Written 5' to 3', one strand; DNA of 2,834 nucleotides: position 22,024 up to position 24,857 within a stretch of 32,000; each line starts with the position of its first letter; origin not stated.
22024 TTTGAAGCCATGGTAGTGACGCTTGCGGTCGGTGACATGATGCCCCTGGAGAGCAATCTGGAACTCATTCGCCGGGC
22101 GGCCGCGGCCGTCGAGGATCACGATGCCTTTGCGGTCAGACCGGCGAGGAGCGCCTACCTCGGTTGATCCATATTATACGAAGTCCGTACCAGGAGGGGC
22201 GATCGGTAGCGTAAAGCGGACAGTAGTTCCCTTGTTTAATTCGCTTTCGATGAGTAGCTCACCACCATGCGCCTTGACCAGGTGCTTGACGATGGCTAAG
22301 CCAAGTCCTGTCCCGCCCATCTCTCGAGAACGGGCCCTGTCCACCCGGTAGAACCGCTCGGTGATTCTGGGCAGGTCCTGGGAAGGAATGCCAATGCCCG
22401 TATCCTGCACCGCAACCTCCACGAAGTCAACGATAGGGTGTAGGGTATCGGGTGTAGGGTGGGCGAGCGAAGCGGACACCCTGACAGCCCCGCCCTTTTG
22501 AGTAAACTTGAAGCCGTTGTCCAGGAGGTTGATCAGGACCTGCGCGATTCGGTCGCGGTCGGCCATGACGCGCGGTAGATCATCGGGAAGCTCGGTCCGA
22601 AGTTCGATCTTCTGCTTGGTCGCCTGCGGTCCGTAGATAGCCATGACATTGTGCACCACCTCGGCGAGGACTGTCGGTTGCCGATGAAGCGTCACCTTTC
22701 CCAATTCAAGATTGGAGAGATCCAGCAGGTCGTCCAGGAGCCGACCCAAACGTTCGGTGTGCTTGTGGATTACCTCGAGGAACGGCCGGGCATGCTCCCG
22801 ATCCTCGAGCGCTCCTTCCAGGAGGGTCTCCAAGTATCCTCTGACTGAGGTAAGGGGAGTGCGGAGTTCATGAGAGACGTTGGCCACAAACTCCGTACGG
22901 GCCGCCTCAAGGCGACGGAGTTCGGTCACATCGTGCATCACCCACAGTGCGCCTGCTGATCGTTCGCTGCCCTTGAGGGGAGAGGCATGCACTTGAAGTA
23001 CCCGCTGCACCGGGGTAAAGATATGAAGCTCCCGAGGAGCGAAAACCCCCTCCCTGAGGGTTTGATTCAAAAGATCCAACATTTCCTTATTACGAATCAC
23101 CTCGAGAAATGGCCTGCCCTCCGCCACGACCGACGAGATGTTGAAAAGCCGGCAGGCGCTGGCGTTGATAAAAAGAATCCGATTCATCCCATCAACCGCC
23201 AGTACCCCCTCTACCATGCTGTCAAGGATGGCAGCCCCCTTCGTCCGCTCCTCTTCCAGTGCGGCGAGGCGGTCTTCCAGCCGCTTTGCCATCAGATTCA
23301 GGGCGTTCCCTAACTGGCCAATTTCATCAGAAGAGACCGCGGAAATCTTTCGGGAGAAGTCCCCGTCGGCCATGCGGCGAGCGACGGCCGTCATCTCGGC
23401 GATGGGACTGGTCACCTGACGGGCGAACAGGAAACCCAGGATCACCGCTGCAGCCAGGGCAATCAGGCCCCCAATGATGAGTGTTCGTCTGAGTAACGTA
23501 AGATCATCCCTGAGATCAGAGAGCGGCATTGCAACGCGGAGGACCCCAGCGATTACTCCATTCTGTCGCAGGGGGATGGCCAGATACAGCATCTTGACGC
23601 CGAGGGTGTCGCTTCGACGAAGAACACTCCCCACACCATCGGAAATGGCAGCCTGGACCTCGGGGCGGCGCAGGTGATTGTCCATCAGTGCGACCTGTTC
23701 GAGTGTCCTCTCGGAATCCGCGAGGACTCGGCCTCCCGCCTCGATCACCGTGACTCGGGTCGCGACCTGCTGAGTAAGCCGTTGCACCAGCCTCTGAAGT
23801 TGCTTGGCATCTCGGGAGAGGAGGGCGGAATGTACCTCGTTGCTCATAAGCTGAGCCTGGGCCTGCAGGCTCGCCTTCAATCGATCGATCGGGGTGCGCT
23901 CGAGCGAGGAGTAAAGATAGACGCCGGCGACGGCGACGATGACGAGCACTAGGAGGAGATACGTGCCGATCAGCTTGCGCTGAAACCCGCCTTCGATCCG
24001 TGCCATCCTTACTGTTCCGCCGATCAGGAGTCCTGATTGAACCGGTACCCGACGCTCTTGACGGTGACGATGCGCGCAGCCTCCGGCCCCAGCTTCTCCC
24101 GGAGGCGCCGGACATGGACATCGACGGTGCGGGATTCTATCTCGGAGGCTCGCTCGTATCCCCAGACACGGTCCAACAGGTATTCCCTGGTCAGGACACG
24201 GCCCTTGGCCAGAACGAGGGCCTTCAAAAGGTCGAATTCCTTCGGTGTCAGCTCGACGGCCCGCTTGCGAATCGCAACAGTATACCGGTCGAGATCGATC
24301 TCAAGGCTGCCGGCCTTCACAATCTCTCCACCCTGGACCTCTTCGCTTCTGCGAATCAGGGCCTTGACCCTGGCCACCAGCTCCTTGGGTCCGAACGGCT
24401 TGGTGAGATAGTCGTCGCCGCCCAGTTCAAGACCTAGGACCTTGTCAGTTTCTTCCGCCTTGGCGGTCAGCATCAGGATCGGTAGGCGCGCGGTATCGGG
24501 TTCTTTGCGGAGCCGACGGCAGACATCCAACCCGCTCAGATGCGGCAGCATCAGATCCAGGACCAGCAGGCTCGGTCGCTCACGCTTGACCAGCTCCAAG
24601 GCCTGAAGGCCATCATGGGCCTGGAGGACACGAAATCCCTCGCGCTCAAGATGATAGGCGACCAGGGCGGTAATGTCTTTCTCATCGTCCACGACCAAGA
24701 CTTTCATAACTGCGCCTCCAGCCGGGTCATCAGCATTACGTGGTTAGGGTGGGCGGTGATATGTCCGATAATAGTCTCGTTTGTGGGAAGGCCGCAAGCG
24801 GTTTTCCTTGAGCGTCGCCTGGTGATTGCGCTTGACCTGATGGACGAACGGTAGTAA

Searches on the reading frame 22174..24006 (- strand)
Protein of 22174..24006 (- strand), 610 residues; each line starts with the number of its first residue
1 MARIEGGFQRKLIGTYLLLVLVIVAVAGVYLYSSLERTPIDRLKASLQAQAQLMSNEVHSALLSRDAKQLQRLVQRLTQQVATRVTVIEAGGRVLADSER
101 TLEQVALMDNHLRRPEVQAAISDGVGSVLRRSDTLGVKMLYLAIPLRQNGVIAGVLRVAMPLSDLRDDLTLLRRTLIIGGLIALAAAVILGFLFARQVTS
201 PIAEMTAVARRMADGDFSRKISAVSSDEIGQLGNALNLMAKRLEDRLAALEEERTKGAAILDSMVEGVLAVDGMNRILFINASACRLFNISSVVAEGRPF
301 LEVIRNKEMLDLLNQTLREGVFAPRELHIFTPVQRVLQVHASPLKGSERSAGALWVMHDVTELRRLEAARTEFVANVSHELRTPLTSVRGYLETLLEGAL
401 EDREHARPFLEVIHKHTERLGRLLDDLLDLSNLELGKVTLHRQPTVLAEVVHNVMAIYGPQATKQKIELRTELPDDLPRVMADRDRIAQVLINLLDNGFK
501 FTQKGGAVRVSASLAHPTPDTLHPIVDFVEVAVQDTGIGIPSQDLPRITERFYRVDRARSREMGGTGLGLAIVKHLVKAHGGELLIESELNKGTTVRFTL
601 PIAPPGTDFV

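Call 10: search_protein_families(library=pfam, proteins=[window:22174-24006:-], max_evalue=0.0001)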
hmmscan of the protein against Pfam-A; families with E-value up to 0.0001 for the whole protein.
window:22174-24006:- (610 aa): 8 families
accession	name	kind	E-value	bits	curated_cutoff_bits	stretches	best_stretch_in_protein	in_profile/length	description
PF02518.31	HATPase_c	-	3e-30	105.4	26.4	1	483-603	2-110/111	Histidine kinase-, DNA gyrase B-, and HSP90-like ATPase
PF00512.31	HisKA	-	6.6e-22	77.8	26.9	1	369-435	1-65/66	His Kinase A (phospho-acceptor) domain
PF00672.30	HAMP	-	2.4e-15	57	25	1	193-245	1-53/53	HAMP domain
PF00989.32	PAS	-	1.5e-09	38.3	22.6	1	257-360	3-113/113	PAS fold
PF08448.16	PAS_4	-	2.7e-09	37.7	23.1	1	261-365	1-110/110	PAS fold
PF12860.13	PAS_7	-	1.8e-06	28.5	27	0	261-367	1-114/115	PAS fold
PF13188.13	PAS_8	-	1.6e-05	25.1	21.8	1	259-304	5-47/65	PAS domain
PF13426.13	PAS_9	-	2e-05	25.3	27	1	267-362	3-103/103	PAS domain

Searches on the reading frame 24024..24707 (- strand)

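Call 10: search_protein_families(library=pfam, proteins=[window:24024-24707:-], max_evalue=0.0001)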
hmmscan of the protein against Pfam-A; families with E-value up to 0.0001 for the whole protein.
window:24024-24707:- (227 aa): 2 families
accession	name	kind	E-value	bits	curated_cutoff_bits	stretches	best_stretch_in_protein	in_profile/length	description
PF00072.30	Response_reg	-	2.4e-30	105.4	30.2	1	3-115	1-111/111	Response regulator receiver domain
PF00486.34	Trans_reg_C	-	4.1e-26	91.3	26.2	1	149-223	2-77/77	Transcriptional regulatory protein, C terminal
